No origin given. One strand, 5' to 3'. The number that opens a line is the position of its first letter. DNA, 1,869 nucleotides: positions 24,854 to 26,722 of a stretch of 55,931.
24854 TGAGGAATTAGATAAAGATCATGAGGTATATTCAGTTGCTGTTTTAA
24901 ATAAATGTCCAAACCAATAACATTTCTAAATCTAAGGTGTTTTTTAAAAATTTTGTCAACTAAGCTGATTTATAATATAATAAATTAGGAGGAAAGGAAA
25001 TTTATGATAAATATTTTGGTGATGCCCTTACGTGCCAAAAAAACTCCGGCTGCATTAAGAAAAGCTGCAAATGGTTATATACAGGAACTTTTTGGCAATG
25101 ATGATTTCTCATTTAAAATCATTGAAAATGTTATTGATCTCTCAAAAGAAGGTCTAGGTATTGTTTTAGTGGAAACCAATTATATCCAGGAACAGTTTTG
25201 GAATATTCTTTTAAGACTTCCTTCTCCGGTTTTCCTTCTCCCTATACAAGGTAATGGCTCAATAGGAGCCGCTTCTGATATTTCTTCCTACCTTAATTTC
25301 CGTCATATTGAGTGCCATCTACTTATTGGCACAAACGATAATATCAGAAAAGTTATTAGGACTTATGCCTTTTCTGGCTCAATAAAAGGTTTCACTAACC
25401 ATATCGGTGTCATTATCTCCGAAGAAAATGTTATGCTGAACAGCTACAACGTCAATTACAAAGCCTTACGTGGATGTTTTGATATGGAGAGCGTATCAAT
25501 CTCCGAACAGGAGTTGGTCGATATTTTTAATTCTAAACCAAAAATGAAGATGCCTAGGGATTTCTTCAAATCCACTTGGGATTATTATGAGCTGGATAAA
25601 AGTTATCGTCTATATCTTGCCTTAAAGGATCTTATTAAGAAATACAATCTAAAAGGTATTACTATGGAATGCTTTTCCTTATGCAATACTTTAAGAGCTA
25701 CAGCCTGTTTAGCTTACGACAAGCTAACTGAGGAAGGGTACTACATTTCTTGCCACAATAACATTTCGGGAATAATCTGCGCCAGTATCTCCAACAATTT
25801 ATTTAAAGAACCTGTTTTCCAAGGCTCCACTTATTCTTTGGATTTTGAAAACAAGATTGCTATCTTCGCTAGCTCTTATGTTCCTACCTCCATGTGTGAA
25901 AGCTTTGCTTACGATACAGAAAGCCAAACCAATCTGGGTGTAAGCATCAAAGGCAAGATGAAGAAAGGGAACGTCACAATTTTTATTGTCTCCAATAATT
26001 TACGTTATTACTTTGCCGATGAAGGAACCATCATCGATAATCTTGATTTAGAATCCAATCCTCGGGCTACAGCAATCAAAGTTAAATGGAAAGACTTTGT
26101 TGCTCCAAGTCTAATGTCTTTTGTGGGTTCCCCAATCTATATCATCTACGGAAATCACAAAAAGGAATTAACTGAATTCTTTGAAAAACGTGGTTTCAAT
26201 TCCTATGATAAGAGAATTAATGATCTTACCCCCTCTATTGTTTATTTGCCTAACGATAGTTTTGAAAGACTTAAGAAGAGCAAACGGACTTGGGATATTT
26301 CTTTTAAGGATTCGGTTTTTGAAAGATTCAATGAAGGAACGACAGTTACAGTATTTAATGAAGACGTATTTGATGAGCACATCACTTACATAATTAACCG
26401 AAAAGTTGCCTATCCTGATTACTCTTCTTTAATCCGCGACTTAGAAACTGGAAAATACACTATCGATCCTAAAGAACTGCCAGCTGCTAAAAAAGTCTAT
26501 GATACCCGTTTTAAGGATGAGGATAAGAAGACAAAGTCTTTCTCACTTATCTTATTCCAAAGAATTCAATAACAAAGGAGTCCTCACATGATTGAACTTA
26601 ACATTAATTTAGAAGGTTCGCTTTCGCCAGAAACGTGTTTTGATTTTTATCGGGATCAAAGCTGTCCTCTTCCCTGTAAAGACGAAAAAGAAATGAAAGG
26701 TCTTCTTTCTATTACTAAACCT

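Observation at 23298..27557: Operon of three enzyme-fold proteins that all appear to have lost canonical catalytic residues (two FucI/AraA-like paralogues plus an adenosine-deaminase-fold protein)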

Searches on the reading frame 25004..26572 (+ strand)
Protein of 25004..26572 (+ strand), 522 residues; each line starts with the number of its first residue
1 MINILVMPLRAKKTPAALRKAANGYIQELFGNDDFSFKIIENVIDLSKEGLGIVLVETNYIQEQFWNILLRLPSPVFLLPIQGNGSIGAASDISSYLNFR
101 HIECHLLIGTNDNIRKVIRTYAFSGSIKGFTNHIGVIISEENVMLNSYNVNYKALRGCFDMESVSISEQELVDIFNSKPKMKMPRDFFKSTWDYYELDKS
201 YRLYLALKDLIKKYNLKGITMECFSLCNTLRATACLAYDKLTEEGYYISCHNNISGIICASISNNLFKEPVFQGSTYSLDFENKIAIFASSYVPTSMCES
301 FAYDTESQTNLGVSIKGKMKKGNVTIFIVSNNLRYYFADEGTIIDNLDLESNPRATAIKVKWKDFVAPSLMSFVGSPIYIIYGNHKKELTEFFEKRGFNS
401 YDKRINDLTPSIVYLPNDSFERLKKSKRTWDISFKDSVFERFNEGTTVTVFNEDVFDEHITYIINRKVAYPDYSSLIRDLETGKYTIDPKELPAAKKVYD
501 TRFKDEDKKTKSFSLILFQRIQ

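Call 3: search_protein_families(library=pfam, proteins=[window:25004-26572:+], max_evalue=1)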
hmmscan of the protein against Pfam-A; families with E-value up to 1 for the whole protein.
window:25004-26572:+ (522 aa): 1 family
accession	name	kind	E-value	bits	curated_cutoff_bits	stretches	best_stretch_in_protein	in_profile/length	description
PF03083.21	MtN3_slv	-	0.085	13.3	23.7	0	367-388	37-58/87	Sugar efflux transporter for intercellular exchange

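Call 4: search_protein_families(library=ncbifam, proteins=[window:25004-26572:+], max_evalue=1)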
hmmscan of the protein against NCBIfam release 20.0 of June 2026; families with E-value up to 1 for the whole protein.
window:25004-26572:+ (522 aa): 2 families
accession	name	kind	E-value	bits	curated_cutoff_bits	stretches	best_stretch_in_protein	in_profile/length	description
NF048012.1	SlpQosIsomSftI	equivalog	1.2e-07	30.9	700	1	204-373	235-409/443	sulfoquinovose isomerase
NF001476.0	PRK00326.2-2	equivalog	0.053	13.2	162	0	158-213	57-111/163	division/cell wall cluster transcriptional repressor MraZ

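Call 8: search_solved_structures(query=window:25004-26572:+, max_evalue=10, show_alignments=2)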
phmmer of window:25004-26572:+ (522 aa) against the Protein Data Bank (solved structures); distinct sequences matched with E-value up to 10: 4.
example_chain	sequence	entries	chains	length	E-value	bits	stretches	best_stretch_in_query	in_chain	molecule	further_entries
2x1z_M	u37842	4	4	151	0.6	12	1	157-213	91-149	PERIDININ-CHLOROPHYLL A-BINDING PROTEIN, CHLOROPLASTIC | Peridinin-chlorophyll a-binding protein 1, chloroplastic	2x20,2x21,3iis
3iiu_M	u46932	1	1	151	0.8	11.6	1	163-213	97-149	Peridinin-chlorophyll a-binding protein 1, chloroplastic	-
1ppr_M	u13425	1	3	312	1.1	11.2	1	163-216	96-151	PERIDININ-CHLOROPHYLL PROTEIN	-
8ov5_M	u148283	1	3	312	1.1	11.1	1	163-216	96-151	Peridinin-chlorophyll a-binding protein 1, chloroplastic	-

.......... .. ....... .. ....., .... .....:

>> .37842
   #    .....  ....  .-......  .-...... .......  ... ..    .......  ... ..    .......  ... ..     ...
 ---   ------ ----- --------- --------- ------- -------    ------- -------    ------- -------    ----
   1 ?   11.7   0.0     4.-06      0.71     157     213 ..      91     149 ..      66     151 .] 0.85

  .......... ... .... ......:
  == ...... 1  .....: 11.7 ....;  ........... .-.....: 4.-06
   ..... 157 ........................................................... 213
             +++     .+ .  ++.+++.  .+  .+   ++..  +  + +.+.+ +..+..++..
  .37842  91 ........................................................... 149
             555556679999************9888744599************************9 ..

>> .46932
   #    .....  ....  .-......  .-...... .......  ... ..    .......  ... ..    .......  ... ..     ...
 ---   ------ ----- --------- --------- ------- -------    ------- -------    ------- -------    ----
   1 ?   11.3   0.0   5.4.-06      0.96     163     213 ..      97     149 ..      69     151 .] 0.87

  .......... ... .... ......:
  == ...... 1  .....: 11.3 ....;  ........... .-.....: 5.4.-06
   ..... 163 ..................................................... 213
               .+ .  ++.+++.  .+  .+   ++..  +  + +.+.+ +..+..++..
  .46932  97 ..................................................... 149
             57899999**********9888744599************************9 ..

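Call 10: find_homologous_proteins(query=window:25004-26572:+, max_evalue=0.001)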
Query window:25004-26572:+ (522 aa): 2 proteins with E <= 0.001 among 8000 candidates.
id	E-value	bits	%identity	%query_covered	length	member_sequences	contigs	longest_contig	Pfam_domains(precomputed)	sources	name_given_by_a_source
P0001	0.0e+0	1163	99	100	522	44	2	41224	-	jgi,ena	jgi:hypothetical protein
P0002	6.2e-90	320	39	79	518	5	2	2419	-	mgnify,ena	mgnify:CR=1 FL=1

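Call 12: find_encoding_contigs(protein=P0002, flank=10000)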
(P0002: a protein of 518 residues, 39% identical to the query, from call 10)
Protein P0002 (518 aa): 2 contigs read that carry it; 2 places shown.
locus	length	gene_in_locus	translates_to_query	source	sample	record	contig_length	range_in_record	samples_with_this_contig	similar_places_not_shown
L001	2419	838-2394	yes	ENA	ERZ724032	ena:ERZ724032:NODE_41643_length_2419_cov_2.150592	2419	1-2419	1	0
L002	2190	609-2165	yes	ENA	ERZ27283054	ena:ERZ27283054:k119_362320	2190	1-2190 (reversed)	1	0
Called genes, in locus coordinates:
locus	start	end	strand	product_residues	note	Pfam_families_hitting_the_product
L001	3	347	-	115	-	?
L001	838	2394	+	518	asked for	-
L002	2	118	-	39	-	?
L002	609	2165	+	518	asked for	-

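Call 13: find_encoding_contigs(protein=P0001, flank=10000)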
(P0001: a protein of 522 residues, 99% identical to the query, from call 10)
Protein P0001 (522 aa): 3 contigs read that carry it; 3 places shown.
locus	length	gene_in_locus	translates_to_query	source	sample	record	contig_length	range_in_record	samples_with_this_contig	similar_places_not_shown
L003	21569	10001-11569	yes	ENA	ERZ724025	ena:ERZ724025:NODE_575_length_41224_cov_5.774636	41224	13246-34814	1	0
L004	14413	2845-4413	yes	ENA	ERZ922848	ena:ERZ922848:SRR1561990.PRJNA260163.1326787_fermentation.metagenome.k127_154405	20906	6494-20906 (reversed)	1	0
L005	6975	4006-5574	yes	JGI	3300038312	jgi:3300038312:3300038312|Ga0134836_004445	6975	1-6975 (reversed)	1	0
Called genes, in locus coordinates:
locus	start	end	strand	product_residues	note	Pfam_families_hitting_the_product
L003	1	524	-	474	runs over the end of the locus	PF01554:MatE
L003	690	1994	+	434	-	PF03952:Enolase_N, PF00113:Enolase_C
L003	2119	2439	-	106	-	-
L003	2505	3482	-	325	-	PF06541:ABC_trans_CmpB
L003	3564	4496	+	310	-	PF00551:Formyl_trans_N, PF02911:Formyl_trans_C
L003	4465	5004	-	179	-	-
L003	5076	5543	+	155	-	PF04073:tRNA_edit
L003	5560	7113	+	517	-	PF00128:Alpha-amylase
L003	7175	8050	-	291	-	PF01116:F_bP_aldolase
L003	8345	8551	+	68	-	-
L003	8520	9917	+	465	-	-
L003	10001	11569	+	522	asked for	-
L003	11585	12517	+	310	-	PF00962:A_deaminase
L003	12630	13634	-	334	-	PF02653:BPD_transp_2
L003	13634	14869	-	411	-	PF02653:BPD_transp_2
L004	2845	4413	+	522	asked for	-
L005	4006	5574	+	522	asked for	-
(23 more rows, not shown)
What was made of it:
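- On Bmp/PnrA-type nucleoside ABC importer (the neighbour): The Pfam domain composition is seen on near-identical contigs (call 13).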

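Call 24: search_protein_representatives(protein=window:25004-26572:+)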
Query: 522 residues. Proteins with E-value up to 0.001 (for the whole library): 667; up to 1e-10: 311; up to 1e-30: 25. The best 150 are listed.
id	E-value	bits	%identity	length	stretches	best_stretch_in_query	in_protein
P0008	2.5e-119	415.7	41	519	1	1-489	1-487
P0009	8.9e-92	324.8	99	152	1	371-522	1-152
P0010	2.0e-69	251.1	30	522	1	1-520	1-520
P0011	5.7e-44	167.1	30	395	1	35-395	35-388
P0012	2.9e-43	164.8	30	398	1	34-398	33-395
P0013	1.7e-42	162.3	30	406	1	1-398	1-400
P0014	3.2e-42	161.3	30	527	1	24-402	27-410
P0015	3.2e-41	158.0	30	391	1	34-393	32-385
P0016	6.8e-41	157.0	29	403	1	20-399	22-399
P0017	1.0e-39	153.1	30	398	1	31-394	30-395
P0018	5.1e-37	144.2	28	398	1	35-395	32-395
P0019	1.2e-36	142.9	31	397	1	51-392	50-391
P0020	1.7e-36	142.5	28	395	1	18-394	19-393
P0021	5.1e-36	140.9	33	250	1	4-249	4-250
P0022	6.7e-36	140.5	30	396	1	16-395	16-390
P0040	1.1e-28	116.7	27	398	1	50-393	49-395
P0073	6.6e-23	97.7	26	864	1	39-394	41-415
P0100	1.5e-20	89.8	23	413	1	4-395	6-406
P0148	6.3e-17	77.9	24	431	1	43-399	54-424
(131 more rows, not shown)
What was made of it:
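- On Uncharacterised ~400-aa L-fucose isomerase-like family (CEGD/HC/HFE/NHH type): phmmer gives 667 hits, with the top ~400-aa members at E 1e-44 to 1e-17 over residues ~35-395 (call 24).
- Closest known: Uncharacterised ~400-aa 'L-fucose isomerase-like' family. Same: These are the nearest sequence relatives (E 1e-44 to 1e-17; call 24).
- The family is very rare: six clusters at 50% identity among 1.84 billion representatives (call 24).
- Tried and rejected: The exhaustive representative search was needed (call 24).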

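Call 25: search_protein_families(library=pfam, proteins=[P0008, P0010, P0011, P0012, P0014, P0020, P0040, P0073, P0100, P0148], max_evalue=0.01)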
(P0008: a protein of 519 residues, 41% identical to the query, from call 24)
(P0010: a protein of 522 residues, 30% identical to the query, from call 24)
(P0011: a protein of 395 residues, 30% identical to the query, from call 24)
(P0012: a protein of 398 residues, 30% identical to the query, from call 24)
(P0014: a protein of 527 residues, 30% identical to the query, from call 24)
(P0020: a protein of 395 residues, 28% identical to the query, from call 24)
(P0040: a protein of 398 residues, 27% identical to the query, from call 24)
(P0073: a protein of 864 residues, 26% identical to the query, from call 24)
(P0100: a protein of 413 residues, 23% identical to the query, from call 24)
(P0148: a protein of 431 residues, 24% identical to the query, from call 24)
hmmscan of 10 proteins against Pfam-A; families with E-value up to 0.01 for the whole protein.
P0008 (519 aa): 0 families

P0010 (522 aa): 0 families

P0011 (395 aa): 1 family
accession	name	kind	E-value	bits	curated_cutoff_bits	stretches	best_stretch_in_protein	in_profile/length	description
PF24856.1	AraA_central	-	0.00021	22.2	24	1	160-248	44-133/148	L-arabinose isomerase central domain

P0012 (398 aa): 2 families
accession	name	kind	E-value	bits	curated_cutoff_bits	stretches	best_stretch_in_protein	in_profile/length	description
PF24856.1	AraA_central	-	7.5e-05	23.6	24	1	167-255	50-135/148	L-arabinose isomerase central domain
PF02952.23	Fucose_iso_C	-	0.0017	18.5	29.3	1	303-397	31-139/143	L-fucose isomerase, C-terminal domain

P0014 (527 aa): 0 families

P0020 (395 aa): 0 families

P0040 (398 aa): 0 families

P0073 (864 aa): 3 families
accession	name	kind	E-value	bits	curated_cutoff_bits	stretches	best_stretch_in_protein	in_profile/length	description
PF04389.22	Peptidase_M28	-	1.2e-32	113.7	21.3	1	527-737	1-173/193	Peptidase family M28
PF01546.33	Peptidase_M20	-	2.8e-07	31.1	24.6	1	558-657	25-113/206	Peptidase family M20/M25/M40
PF05343.19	Peptidase_M42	-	0.0072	15.9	23.2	0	566-612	132-178/292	M42 glutamyl aminopeptidase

P0100 (413 aa): 1 family
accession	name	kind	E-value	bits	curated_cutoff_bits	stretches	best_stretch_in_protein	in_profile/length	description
PF24856.1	AraA_central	-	0.0045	17.9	24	0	156-274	21-143/148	L-arabinose isomerase central domain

P0148 (431 aa): 0 families

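Call 26: search_protein_families(library=ncbifam, proteins=[P0008, P0010, P0011, P0012, P0014, P0020, P0040, P0073, P0100, P0148], max_evalue=0.01)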
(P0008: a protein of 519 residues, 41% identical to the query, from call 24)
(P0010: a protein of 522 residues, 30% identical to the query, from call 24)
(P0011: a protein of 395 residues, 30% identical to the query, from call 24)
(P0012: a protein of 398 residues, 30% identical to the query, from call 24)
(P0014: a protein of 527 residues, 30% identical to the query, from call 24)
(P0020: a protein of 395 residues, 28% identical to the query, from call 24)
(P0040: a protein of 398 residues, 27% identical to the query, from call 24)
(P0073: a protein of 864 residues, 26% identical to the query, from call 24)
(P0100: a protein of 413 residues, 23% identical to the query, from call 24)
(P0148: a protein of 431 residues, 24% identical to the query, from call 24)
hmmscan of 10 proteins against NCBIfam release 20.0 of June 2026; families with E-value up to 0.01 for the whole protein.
P0008 (519 aa): 0 families

P0010 (522 aa): 1 family
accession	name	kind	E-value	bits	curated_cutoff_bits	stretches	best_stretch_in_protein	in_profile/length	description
NF048012.1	SlpQosIsomSftI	equivalog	1.9e-06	26.9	700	1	205-334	235-369/443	sulfoquinovose isomerase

P0011 (395 aa): 2 families
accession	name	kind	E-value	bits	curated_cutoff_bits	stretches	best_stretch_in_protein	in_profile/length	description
NF048012.1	SlpQosIsomSftI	equivalog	2.1e-12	46.5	700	1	124-390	153-437/443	sulfoquinovose isomerase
NF002795.0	PRK02929.1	equivalog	0.00048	19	622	1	160-249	220-310/499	L-arabinose isomerase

P0012 (398 aa): 2 families
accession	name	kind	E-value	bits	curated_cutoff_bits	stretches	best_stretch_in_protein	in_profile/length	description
NF048012.1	SlpQosIsomSftI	equivalog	4.2e-16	58.7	700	1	94-330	115-368/443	sulfoquinovose isomerase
NF002795.0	PRK02929.1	equivalog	0.00042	19.1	622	1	167-255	226-311/499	L-arabinose isomerase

P0014 (527 aa): 1 family
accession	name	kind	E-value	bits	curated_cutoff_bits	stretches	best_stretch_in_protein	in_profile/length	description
NF048012.1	SlpQosIsomSftI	equivalog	0.00046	19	700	1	200-352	221-381/443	sulfoquinovose isomerase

P0020 (395 aa): 1 family
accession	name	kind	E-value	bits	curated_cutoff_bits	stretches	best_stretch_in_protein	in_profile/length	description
NF048012.1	SlpQosIsomSftI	equivalog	7.9e-19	67.7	700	1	130-389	153-430/443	sulfoquinovose isomerase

P0040 (398 aa): 1 family
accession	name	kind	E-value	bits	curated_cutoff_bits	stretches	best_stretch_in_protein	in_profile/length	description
NF048012.1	SlpQosIsomSftI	equivalog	2e-15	56.5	700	1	93-336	115-371/443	sulfoquinovose isomerase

P0073 (864 aa): 4 families
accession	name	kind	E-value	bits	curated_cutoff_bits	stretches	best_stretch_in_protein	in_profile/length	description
NF048012.1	SlpQosIsomSftI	equivalog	5.1e-14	51.8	700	1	122-313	135-327/443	sulfoquinovose isomerase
NF045908.1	AminopepLapALeg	equivalog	1.5e-09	37.2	600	1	419-630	99-289/396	aminopeptidase LapA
NF007568.0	PRK10199.1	equivalog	8.9e-08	31.8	298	1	485-648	58-226/346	aminopeptidase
NF004788.0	PRK06133.1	subfamily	0.0038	16.2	349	1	427-609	19-186/417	glutamate carboxypeptidase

P0100 (413 aa): 2 families
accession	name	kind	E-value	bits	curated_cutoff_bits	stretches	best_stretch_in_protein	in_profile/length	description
NF048012.1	SlpQosIsomSftI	equivalog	1.1e-21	77.2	700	1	95-400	115-429/443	sulfoquinovose isomerase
NF002795.0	PRK02929.1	equivalog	0.0007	18.4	622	1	111-285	152-334/499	L-arabinose isomerase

P0148 (431 aa): 1 family
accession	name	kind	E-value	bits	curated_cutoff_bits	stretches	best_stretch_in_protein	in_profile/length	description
NF048012.1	SlpQosIsomSftI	equivalog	1.3e-20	73.6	700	1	97-424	105-439/443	sulfoquinovose isomerase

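Call 31: search_solved_structures(query=A3, max_evalue=1, show_alignments=3)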
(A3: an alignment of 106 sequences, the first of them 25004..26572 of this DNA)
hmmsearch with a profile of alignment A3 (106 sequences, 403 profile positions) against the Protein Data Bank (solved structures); distinct sequences matched with E-value up to 1: 19.
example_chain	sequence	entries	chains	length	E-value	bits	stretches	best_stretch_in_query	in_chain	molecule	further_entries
7cwv_A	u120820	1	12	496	4.5e-08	35.5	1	105-291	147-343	L-arabinose isomerase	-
7ch3_A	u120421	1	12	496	4.5e-07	32.2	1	105-291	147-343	L-arabinose isomerase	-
4r1o_A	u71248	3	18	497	8.2e-06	28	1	106-291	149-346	L-arabinose isomerase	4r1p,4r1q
7chl_A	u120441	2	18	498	1.2e-05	27.4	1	106-291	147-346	Hybrid Arabinose isomerase | L-arabinose isomerase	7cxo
4f2d_A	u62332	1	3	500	2e-05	26.7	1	108-291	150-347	L-arabinose isomerase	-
2ajt_A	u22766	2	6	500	2e-05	26.7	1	108-291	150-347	L-arabinose isomerase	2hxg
9vf5_A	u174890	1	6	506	4.8e-05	25.5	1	106-261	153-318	L-arabinose isomerase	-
1ppr_M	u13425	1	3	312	8.5e-05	24.7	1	126-220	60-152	PERIDININ-CHLOROPHYLL PROTEIN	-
8ov5_M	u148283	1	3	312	0.0002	23.4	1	127-220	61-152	Peridinin-chlorophyll a-binding protein 1, chloroplastic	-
7cx7_A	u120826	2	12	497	0.001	21.1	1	104-291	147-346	L-arabinose isomerase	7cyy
3a9r_A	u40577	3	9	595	0.013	17.5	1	111-188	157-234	D-arabinose isomerase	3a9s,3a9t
4lql_A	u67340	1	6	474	0.016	17.2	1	112-258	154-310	L-arabinose isomerase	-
2x1z_M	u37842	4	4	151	0.023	16.7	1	126-217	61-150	PERIDININ-CHLOROPHYLL A-BINDING PROTEIN, CHLOROPLASTIC | Peridinin-chlorophyll a-binding protein 1, chloroplastic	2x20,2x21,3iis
6k1f_A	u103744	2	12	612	0.026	16.5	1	111-187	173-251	L-fucose isomerase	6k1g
1f20_A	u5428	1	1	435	0.037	16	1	347-398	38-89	NITRIC-OXIDE SYNTHASE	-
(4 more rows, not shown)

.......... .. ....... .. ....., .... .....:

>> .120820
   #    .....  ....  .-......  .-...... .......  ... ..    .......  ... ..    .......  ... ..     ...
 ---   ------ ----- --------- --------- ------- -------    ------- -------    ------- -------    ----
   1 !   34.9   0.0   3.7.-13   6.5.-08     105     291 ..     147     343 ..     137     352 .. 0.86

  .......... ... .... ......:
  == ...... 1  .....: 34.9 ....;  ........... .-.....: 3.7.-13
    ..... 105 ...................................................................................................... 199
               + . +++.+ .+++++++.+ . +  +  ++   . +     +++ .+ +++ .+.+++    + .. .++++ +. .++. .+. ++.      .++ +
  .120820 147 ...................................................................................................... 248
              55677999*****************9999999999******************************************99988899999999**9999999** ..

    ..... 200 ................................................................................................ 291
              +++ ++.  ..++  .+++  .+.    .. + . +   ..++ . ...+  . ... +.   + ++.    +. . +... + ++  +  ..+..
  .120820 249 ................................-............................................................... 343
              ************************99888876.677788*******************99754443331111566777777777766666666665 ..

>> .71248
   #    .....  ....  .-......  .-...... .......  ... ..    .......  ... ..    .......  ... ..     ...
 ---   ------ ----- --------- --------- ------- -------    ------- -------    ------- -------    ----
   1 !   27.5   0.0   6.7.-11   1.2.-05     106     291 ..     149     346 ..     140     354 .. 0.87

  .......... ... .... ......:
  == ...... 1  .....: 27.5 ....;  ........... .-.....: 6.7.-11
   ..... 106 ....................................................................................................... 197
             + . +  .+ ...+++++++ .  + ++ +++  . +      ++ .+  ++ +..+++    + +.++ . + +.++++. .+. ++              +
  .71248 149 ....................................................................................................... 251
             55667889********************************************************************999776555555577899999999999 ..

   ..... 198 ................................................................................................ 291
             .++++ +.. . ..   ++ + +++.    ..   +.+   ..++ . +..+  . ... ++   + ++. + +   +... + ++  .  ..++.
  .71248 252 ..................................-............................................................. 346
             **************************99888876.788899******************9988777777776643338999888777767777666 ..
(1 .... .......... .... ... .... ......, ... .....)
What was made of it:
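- On AraA/FucI sugar isomerase superfamily: Family profile against AraA sequence E 4.5e-8 (call 31).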

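Call 32: find_encoding_contigs(protein=P0008, flank=10000, max_places=4)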
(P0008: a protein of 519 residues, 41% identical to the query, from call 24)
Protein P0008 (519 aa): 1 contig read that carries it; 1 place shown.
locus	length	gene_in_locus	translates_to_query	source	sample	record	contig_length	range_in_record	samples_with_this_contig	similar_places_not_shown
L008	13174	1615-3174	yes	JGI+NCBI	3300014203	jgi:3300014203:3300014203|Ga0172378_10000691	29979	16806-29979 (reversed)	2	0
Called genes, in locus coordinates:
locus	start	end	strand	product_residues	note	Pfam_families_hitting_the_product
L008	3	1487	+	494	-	?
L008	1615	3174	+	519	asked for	-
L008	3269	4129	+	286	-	PF00962:A_deaminase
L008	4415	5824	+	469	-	PF02608:Bmp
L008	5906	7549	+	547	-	PF00005:ABC_tran, PF13304:AAA_21 (faint), PF00005:ABC_tran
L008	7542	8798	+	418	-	PF02653:BPD_transp_2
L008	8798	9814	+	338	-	PF02653:BPD_transp_2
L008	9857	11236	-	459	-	PF00485:PRK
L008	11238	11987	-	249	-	-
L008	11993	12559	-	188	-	PF01965:DJ-1_PfpI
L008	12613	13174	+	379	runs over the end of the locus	PF04371:PAD_porph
